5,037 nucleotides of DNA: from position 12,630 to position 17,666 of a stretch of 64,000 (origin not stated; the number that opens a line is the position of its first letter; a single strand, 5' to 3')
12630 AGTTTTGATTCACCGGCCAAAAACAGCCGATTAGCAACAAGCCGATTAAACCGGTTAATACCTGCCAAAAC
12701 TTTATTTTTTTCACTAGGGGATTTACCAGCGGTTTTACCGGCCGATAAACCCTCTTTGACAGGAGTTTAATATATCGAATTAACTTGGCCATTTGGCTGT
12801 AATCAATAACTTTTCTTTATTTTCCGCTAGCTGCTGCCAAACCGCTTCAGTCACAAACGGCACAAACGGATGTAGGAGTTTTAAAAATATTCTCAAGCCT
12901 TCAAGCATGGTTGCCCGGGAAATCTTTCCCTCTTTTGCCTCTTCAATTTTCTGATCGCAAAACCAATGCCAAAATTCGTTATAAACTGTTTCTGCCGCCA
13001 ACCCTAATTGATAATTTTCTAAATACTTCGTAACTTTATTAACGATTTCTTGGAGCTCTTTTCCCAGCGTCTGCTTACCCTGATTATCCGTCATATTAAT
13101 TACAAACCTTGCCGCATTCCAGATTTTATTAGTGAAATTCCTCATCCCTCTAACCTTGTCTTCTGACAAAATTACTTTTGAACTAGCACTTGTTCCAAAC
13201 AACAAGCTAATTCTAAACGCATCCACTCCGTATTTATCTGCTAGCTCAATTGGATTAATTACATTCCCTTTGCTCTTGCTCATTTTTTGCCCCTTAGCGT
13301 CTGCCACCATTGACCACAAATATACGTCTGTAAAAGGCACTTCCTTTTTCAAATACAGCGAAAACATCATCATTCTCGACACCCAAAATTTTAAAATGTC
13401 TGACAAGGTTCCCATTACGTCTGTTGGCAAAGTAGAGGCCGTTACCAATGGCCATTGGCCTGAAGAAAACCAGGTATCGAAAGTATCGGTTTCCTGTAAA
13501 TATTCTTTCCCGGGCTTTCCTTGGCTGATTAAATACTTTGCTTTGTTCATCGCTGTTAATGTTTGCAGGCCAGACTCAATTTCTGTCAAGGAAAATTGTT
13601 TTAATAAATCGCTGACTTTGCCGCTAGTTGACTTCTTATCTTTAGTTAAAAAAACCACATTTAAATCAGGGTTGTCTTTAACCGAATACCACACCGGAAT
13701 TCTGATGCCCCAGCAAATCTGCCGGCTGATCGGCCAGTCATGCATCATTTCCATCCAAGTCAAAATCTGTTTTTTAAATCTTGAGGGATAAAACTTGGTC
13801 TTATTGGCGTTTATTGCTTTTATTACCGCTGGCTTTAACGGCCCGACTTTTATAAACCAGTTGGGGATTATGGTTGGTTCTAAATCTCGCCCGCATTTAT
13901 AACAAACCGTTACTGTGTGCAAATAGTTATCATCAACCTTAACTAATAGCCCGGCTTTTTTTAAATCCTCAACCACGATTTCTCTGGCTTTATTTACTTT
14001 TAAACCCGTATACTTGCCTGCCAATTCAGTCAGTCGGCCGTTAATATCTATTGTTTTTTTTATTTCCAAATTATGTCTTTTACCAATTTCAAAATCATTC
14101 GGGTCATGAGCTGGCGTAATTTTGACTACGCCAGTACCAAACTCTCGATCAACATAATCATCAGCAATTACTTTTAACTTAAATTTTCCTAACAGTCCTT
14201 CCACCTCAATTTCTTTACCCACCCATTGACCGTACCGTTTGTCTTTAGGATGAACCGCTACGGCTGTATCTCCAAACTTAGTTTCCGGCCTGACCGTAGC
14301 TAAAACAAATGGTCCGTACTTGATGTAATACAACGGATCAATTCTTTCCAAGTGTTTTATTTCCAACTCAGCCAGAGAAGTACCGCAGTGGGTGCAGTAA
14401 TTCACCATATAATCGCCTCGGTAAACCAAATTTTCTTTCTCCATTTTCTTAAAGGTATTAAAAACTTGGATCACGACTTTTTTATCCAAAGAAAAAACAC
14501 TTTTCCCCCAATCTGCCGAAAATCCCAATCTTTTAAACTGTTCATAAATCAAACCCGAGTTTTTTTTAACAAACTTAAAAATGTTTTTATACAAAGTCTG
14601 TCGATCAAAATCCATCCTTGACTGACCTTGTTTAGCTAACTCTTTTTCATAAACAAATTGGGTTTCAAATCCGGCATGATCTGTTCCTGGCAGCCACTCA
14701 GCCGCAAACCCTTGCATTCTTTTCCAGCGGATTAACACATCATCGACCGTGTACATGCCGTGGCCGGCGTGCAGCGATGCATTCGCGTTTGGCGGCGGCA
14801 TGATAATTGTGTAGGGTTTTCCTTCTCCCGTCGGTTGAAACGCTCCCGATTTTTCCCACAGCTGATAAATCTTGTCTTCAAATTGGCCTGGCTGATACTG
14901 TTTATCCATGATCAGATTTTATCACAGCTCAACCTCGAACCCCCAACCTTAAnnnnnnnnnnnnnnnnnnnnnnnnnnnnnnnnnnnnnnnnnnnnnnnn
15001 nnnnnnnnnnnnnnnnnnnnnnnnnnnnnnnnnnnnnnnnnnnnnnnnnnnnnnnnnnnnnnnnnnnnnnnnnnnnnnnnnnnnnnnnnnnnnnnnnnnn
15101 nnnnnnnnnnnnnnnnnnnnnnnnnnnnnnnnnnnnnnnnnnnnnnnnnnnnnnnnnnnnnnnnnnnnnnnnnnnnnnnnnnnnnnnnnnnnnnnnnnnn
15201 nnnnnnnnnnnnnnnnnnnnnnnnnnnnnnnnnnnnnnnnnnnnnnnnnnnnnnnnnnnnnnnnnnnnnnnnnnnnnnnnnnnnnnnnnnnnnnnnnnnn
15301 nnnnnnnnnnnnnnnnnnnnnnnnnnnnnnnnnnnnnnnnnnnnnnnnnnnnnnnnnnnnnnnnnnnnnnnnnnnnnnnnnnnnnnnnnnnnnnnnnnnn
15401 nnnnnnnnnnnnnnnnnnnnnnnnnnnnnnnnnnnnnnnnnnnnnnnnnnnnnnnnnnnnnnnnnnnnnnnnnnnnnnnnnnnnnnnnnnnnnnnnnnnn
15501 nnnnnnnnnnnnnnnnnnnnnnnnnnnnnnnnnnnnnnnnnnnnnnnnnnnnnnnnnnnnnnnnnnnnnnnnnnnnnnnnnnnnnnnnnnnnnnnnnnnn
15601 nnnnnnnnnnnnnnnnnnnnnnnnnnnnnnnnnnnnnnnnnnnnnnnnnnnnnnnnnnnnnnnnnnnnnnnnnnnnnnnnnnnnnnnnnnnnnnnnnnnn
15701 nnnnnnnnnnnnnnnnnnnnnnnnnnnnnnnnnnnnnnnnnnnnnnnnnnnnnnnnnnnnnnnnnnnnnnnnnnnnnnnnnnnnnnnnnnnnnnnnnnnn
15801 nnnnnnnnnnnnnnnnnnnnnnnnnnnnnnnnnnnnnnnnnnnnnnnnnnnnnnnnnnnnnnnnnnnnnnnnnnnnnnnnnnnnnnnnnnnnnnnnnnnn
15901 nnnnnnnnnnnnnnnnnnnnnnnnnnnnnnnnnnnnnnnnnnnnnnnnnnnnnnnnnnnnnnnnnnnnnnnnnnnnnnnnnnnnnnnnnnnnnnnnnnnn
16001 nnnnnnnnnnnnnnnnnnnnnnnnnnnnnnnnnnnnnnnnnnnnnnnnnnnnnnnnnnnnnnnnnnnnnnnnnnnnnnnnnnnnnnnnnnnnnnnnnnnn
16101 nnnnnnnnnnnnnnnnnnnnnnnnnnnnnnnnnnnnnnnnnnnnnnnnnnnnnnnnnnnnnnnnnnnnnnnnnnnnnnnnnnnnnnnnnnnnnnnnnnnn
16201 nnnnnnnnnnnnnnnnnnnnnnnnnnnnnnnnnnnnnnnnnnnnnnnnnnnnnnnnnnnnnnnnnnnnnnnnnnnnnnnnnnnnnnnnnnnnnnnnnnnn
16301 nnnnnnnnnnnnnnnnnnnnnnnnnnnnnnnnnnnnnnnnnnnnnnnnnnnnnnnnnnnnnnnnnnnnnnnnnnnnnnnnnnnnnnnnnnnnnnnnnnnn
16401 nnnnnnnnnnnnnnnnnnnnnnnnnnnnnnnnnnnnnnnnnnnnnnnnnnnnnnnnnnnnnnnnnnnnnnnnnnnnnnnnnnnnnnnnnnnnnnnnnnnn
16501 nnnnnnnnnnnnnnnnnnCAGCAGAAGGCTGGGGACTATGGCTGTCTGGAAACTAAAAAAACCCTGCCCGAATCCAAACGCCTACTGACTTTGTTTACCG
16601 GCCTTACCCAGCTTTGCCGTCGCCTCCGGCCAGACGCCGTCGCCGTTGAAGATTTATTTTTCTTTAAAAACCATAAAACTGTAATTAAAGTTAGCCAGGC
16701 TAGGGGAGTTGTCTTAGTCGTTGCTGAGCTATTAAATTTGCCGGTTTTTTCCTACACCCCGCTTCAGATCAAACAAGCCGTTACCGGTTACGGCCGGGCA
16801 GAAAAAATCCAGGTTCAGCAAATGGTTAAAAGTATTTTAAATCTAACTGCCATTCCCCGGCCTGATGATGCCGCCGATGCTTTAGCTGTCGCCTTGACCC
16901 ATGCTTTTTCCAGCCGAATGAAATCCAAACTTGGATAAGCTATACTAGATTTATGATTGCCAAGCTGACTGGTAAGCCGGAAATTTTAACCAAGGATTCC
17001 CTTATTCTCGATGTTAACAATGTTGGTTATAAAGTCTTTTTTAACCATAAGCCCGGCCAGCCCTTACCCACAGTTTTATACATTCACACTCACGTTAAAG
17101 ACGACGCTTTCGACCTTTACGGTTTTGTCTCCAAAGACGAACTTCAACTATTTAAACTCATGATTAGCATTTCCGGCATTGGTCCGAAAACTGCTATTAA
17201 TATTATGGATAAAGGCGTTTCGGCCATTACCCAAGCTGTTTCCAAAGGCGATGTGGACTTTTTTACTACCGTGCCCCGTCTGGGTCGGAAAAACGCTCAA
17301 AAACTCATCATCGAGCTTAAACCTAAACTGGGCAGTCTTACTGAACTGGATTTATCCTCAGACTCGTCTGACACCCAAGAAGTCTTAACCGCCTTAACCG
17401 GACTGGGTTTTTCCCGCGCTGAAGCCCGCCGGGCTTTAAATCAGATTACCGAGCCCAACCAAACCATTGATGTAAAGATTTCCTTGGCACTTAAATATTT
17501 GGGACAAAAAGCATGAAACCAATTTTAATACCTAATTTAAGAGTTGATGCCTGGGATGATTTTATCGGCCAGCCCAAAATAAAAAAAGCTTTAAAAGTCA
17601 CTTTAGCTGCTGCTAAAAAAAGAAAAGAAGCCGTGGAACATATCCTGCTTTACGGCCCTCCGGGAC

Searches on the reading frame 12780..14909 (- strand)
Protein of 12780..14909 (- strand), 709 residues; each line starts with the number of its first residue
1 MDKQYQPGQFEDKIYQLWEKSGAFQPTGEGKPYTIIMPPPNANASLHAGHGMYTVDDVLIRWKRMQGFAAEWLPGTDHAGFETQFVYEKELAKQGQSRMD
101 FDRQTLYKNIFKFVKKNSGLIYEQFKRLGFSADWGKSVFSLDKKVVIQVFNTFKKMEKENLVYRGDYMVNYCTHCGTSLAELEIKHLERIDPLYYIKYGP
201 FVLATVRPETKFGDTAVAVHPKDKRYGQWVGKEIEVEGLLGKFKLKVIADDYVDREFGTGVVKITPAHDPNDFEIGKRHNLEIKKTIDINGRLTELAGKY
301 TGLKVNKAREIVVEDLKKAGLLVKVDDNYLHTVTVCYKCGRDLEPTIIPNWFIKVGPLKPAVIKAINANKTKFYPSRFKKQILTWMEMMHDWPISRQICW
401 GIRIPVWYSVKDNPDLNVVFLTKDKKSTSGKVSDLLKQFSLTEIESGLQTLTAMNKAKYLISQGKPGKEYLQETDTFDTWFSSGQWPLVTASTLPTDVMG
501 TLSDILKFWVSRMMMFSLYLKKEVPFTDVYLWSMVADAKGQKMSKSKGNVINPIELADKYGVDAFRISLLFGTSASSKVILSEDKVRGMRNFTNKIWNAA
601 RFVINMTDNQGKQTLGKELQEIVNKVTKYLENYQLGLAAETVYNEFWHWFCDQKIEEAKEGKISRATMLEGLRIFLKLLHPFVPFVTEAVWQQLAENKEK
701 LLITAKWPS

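Call 48: search_protein_families(library=pfam, proteins=[window:12780-14909:-], max_evalue=0.001)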
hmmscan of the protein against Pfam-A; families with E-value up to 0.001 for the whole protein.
window:12780-14909:- (709 aa): 4 families
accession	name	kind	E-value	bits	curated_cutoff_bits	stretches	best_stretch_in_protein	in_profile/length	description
PF00133.28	tRNA-synt_1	-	2e-99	333.6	22.7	1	13-577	1-409/414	tRNA synthetases class I (I, L, M and V)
PF08264.19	Anticodon_1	-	2.1e-21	76.8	25.1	1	617-708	6-105/148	Anticodon-binding domain of tRNA ligase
PF09334.17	tRNA-synt_1g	-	3.3e-18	66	20.1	3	38-185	6-136/391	tRNA synthetases class I (M)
PF13603.12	tRNA-synt_1_2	-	1.4e-06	28.4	25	1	244-292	97-145/185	Leucyl-tRNA synthetase, editing domain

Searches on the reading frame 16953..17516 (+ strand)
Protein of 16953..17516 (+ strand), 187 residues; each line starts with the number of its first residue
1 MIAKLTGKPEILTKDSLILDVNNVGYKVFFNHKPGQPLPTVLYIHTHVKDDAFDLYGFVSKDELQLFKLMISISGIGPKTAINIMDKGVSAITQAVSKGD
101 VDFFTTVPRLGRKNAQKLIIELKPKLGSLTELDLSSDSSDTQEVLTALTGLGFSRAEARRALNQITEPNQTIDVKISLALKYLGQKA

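Call 48: search_protein_families(library=pfam, proteins=[window:16953-17516:+], max_evalue=0.001)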
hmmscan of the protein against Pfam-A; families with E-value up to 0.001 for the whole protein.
window:16953-17516:+ (187 aa): 4 families
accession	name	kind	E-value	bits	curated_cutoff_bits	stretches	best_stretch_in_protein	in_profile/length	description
PF14520.12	HHH_5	-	3.9e-16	59.7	27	1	67-123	1-56/57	Helix-hairpin-helix domain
PF01330.27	RuvA_N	-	4.1e-13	49.7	23.6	1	1-57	1-61/61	RuvA N terminal domain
PF07499.19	RuvA_C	-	9.6e-10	39.2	24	1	141-183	3-46/47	RuvA, C-terminal domain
PF22562.2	UBA_7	-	0.00088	19.6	27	0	142-163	2-23/48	UBA-like domain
